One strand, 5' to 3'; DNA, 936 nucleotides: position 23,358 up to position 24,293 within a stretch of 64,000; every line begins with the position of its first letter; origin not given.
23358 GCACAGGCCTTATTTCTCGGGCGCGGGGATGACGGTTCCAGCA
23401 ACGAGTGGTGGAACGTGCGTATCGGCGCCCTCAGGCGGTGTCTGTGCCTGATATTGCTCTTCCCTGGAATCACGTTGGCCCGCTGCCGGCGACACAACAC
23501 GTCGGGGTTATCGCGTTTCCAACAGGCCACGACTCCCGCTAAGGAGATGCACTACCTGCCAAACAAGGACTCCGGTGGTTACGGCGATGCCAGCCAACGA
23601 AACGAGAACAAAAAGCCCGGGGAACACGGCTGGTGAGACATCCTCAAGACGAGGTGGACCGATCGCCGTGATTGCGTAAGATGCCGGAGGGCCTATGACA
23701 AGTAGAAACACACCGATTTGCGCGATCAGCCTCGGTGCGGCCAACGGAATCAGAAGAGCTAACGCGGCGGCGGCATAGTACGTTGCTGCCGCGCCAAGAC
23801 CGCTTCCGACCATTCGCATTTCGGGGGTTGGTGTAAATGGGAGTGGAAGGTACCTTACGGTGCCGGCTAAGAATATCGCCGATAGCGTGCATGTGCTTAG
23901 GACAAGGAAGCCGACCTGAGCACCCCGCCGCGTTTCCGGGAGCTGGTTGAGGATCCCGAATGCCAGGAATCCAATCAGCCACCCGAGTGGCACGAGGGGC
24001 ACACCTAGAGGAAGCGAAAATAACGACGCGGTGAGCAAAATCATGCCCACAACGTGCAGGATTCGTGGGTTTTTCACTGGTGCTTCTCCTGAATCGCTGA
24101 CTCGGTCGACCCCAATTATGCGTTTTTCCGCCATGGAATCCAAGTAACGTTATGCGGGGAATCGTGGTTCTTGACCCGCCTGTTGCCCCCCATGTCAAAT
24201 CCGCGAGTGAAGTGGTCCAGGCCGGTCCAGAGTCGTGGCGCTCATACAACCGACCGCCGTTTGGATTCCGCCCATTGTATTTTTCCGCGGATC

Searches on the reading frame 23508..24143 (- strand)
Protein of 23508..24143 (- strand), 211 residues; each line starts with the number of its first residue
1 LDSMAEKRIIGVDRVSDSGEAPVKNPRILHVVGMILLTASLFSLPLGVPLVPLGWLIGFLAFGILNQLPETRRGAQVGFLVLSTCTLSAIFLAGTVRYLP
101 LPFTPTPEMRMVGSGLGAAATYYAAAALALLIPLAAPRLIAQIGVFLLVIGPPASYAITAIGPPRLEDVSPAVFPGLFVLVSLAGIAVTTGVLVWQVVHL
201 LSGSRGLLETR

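Call 65: search_protein_families(library=pfam, proteins=[window:23508-24143:-], max_evalue=0.01)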
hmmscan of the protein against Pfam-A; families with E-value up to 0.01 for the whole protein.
window:23508-24143:- (211 aa): 0 families
